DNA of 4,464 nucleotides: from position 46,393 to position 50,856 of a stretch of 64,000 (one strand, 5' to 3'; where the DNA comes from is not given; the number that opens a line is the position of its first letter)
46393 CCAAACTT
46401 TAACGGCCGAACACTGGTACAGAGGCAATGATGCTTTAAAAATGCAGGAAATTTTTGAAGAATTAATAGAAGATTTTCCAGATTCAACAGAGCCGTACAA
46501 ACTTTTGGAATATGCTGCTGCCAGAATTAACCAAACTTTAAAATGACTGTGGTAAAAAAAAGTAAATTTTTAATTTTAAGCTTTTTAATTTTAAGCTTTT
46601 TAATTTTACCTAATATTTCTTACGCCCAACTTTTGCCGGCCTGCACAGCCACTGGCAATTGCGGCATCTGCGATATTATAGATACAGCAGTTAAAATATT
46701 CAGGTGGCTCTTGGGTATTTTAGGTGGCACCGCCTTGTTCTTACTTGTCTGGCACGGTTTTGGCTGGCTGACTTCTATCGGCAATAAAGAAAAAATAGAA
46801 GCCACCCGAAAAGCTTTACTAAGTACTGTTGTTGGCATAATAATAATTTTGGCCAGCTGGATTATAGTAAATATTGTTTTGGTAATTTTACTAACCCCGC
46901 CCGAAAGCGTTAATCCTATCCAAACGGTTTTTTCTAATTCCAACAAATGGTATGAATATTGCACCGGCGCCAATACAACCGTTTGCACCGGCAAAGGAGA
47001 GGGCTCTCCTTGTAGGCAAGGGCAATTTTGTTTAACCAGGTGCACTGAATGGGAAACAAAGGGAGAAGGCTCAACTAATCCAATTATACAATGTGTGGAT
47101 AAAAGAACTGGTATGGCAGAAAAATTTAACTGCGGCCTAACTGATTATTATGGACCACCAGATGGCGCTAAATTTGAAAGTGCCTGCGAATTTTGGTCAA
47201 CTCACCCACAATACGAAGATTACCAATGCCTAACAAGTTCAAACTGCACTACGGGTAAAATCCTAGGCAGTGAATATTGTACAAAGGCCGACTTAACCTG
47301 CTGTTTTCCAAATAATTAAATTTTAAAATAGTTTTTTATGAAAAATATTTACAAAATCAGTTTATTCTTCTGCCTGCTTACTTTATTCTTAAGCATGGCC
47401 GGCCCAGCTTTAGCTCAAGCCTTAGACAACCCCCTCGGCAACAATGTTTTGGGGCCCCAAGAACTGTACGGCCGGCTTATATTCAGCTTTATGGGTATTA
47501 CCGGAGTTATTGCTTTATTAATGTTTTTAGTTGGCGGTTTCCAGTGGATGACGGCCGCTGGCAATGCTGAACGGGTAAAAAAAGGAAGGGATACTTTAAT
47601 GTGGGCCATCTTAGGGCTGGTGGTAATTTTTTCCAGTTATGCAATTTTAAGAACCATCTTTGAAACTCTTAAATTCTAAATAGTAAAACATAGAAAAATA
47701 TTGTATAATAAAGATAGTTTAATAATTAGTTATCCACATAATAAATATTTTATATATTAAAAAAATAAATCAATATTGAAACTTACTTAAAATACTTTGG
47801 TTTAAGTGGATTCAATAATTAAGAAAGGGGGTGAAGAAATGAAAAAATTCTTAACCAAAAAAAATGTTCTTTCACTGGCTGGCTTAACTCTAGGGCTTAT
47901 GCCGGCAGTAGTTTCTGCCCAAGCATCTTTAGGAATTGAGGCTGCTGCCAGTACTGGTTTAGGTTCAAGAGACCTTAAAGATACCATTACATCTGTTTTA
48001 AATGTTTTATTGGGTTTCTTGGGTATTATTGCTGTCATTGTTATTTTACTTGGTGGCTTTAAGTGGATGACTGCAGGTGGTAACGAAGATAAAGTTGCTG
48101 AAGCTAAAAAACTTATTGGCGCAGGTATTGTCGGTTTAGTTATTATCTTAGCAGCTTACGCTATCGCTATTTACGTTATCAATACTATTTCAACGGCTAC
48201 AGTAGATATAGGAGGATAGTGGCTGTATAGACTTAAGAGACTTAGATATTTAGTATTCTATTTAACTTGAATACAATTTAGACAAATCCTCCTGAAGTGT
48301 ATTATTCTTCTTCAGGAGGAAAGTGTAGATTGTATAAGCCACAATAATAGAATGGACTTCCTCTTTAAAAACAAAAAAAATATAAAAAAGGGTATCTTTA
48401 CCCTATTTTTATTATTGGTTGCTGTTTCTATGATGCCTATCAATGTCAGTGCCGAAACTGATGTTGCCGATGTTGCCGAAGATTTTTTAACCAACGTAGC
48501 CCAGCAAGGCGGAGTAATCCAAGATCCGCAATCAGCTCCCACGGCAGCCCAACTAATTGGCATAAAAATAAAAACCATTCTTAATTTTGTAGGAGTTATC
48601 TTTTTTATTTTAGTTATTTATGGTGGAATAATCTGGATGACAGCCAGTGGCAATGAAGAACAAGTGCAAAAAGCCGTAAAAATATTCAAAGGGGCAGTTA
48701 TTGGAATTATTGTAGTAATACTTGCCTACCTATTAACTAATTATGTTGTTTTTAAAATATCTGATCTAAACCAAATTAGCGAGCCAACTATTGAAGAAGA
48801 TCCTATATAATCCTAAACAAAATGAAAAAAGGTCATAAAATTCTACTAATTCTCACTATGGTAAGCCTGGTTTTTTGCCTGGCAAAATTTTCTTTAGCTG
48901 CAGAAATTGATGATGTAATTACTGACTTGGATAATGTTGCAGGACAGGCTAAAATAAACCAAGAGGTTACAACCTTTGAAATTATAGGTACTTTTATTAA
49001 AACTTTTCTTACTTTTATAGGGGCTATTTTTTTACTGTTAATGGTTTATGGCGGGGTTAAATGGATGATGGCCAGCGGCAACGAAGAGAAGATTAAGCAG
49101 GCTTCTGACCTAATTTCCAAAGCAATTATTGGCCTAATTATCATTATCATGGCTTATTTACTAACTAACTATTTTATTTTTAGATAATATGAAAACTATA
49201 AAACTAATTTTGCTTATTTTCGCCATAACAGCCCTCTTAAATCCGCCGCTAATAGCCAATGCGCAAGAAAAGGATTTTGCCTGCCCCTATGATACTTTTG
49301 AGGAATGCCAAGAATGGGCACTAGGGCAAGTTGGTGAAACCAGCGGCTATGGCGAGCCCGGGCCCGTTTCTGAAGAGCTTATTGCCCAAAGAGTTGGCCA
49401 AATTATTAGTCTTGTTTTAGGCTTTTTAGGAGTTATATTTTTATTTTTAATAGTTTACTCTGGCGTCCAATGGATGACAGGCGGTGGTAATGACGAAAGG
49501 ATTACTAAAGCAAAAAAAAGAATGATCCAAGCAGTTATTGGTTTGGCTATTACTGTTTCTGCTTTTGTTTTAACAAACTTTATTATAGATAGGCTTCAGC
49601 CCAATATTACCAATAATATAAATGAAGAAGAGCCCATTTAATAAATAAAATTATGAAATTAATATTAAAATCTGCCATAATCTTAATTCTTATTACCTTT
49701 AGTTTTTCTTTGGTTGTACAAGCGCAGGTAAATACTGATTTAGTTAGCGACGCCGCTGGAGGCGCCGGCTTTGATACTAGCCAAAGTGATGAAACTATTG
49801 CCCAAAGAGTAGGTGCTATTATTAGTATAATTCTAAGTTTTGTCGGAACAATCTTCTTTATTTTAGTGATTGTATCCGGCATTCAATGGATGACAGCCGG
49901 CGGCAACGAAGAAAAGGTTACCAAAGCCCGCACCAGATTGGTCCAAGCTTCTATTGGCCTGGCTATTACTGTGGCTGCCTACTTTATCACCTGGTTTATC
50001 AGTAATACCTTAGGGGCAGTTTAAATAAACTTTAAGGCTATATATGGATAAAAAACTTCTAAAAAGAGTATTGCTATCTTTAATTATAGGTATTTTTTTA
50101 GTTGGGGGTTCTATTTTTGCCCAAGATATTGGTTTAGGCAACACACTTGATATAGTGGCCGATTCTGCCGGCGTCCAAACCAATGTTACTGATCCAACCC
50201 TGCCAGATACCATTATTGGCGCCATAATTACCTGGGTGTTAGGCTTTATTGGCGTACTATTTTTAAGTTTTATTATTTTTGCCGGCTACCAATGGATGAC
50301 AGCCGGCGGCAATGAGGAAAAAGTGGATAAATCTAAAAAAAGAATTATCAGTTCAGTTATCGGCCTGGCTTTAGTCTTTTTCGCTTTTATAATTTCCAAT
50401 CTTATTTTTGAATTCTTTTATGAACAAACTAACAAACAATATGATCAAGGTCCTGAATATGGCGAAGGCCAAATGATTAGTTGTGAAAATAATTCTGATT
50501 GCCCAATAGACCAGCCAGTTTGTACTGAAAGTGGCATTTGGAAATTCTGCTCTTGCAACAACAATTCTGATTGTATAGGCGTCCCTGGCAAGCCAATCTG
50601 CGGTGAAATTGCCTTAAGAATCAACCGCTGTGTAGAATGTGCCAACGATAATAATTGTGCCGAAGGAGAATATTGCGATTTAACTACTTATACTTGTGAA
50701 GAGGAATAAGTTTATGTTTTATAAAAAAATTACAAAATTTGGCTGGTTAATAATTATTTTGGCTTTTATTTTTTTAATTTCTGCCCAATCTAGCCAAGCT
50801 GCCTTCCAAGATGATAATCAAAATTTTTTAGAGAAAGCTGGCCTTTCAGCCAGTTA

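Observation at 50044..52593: Cysteine-rich extracellular C-terminal modules appended to a subset of the pilin-like paralogs (P0, P7, P8, P10)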

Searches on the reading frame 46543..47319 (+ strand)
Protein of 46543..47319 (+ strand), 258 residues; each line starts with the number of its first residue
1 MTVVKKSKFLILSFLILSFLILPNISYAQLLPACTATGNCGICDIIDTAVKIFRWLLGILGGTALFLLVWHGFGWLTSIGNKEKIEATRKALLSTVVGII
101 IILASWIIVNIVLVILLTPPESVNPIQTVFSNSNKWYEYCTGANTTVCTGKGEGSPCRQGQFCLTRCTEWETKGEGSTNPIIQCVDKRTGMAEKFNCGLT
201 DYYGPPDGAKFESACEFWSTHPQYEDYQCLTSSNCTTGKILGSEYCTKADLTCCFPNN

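Call 3: search_protein_families(library=pfam, proteins=[window:46543-47319:+], max_evalue=1)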
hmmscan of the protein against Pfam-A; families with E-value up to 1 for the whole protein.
window:46543-47319:+ (258 aa): 3 families
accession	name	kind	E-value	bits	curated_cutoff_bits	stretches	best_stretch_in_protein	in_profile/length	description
PF18895.5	T4SS_pilin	-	2.8e-10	40.6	26.6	1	49-112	9-71/71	Type IV secretion system pilin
PF04956.18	TrbC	-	0.053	14.2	27.9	1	4-110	6-96/98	TrbC/VIRB2 pilin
PF13937.11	DUF4212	-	0.36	11.7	30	1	98-143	11-54/79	Domain of unknown function (DUF4212)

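Call 4: search_protein_families(library=ncbifam, proteins=[window:46543-47319:+], max_evalue=1)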
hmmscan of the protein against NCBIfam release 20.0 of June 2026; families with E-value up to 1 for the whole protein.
window:46543-47319:+ (258 aa): 3 families
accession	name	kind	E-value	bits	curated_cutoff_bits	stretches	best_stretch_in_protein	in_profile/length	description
NF045849.1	ICE_MMCAP2_0565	equivalog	0.0022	17.6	40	1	51-115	15-79/80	Mbov_0395 family pilin-like conjugal transfer protein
NF012033.0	PRK15489.1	equivalog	0.0078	14.4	537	1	54-147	331-415/703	glycosyl transferase family protein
TIGR03753.1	blh_monoox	subfamily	0.012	15.2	95.25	1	50-130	166-245/260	beta-carotene 15,15'-dioxygenase, Brp/Blh family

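Call 68: search_solved_structures(query=A1, max_evalue=1)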
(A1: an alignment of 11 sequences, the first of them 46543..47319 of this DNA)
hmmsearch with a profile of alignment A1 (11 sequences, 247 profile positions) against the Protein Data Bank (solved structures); distinct sequences matched with E-value up to 1: 0.

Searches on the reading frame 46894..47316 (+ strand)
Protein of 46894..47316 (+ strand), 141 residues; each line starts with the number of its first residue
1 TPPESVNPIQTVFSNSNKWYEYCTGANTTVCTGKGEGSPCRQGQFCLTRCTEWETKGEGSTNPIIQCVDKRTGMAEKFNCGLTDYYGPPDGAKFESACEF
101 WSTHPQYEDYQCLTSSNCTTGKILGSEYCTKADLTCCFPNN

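Call 33: search_protein_families(library=pfam, alignment_id=A3, max_evalue=0.01)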
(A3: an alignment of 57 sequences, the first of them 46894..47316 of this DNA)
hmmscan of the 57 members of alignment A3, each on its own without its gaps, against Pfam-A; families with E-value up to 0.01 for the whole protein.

A. member 1, window:46894-47316:+ (141 aa): 0 families

B. families by the number of members that match (of 57 scanned): 7 families
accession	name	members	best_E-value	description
PF13205.12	Big_5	6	3.8e-25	Bacterial Ig-like domain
PF18895.5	T4SS_pilin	1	4.5e-07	Type IV secretion system pilin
PF23416.1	DUF7107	1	3.4e-06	Domain of unknown function (DUF7107)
PF08239.17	SH3_3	1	2e-05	Bacterial SH3 domain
PF01683.23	EB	1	0.0021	EB module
PF04706.18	Dickkopf_N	1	0.0027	Dickkopf N-terminal cysteine-rich region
PF13268.11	DUF4059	1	0.0093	Protein of unknown function (DUF4059)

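Call 34: search_protein_families(library=ncbifam, alignment_id=A3, max_evalue=0.01)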
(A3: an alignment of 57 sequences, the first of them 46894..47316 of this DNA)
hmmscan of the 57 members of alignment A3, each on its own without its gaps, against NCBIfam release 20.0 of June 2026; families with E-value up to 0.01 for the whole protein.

A. member 1, window:46894-47316:+ (141 aa): 0 families

B. families by the number of members that match (of 57 scanned): 3 families
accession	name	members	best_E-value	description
TIGR04201.1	Myxo_Cys_RPT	3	4.6e-05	Cys-rich repeat-containing protein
NF033759.1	exchanger_TraA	2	0.00011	outer membrane exchange protein TraA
NF045849.1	ICE_MMCAP2_0565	1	4.5e-07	Mbov_0395 family pilin-like conjugal transfer protein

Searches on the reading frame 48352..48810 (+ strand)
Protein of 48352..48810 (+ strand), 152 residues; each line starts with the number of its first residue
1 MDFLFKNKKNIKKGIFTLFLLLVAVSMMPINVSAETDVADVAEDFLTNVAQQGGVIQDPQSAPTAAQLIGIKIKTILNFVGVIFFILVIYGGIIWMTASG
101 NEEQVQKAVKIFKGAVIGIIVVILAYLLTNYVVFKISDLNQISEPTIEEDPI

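Call 3: search_protein_families(library=pfam, proteins=[window:48352-48810:+], max_evalue=1)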
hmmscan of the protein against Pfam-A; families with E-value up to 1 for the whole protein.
window:48352-48810:+ (152 aa): 14 families
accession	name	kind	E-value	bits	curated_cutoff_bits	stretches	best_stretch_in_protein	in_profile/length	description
PF18895.5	T4SS_pilin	-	1.8e-09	38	26.6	1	72-132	11-71/71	Type IV secretion system pilin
PF09945.14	DUF2177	-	0.0091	16.5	26.9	1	73-135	36-97/124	Predicted membrane protein (DUF2177)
PF00001.26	7tm_1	-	0.0099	15.8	30.5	1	7-138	98-226/260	7 transmembrane receptor (rhodopsin family)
PF11345.13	DUF3147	-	0.014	16.2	23.6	1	66-135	19-84/111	Protein of unknown function (DUF3147)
PF05545.16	FixQ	-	0.022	15.1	29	1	77-108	10-41/49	Cbb3-type cytochrome oxidase component FixQ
PF10320.15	7TM_GPCR_Srsx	-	0.025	14.4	24.1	1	80-133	154-207/257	Serpentine type 7TM GPCR chemoreceptor Srsx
PF16962.11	ABC_export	-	0.053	12.4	29.7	1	74-132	21-87/531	Putative ABC exporter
PF24002.1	DUF7318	-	0.055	14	27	1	65-131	21-77/128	Family of unknown function (DUF7318)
PF13520.12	AA_permease_2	-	0.06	12.7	27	1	56-144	190-252/427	Amino acid permease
PF13074.11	DUF3938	-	0.11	13.5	25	1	75-137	8-66/98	Protein of unknown function (DUF3938)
PF23346.1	DUF7087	-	0.17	12.5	27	1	98-142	72-119/134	Integral membrane domain of unknown function (DUF7087)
PF02322.20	Cyt_bd_oxida_II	-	0.47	10.2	35.6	1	78-132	157-211/302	Cytochrome bd terminal oxidase subunit II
PF04290.18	DctQ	-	0.57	10.5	28.3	1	74-133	66-124/132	Tripartite ATP-independent periplasmic transporters, DctQ component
PF05987.18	DUF898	-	0.97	8.9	28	1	63-132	175-243/336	Bacterial protein of unknown function (DUF898)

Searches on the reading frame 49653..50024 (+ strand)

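Call 3: search_protein_families(library=pfam, proteins=[window:49653-50024:+], max_evalue=1)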
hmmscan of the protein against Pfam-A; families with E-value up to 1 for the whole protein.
window:49653-50024:+ (123 aa): 10 families
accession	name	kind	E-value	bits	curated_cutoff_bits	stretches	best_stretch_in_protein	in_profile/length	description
PF18895.5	T4SS_pilin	-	2.1e-08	34.5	26.6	1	47-114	6-69/71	Type IV secretion system pilin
PF19607.4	DUF6112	-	0.00015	22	25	1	53-115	16-78/88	Family of unknown function (DUF6112)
PF07884.19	VKOR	-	0.0063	17.1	27.5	1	41-116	35-105/134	Vitamin K epoxide reductase family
PF01741.23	MscL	-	0.026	15.3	27.4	1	16-89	25-104/123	Large-conductance mechanosensitive channel, MscL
PF20970.2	MASE10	-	0.029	14.7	27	1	12-91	100-175/186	MASE10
PF00001.26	7tm_1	-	0.039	13.9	30.5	1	42-118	142-220/260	7 transmembrane receptor (rhodopsin family)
PF16936.10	Holin_9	-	0.069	13.8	25.3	1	53-82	25-54/78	Putative holin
PF04290.18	DctQ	-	0.076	13.4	28.3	1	51-115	59-121/132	Tripartite ATP-independent periplasmic transporters, DctQ component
PF07787.17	TMEM43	-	0.56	10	23.3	1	40-116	174-247/250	Transmembrane protein 43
PF13850.11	ERGIC_N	-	0.61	10.7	27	0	43-107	10-70/91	Endoplasmic Reticulum-Golgi Intermediate Compartment (ERGIC)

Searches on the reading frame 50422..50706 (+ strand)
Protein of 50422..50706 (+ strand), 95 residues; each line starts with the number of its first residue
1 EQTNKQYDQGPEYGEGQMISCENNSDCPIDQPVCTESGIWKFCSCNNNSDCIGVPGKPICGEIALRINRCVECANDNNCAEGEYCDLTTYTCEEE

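Call 71: search_protein_families(library=ncbifam, proteins=[window:50422-50706:+], max_evalue=1)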
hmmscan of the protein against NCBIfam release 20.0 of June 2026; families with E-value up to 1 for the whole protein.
window:50422-50706:+ (95 aa): 3 families
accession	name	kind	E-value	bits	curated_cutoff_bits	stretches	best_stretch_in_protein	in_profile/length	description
TIGR04201.1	Myxo_Cys_RPT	repeat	4.6e-05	23.4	25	1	70-88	2-20/22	Cys-rich repeat-containing protein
NF033759.1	exchanger_TraA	exception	0.00011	21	750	1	14-94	300-369/666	outer membrane exchange protein TraA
NF007108.0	PRK09557.1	equivalog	0.038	13.3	443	1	41-80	71-110/303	fructokinase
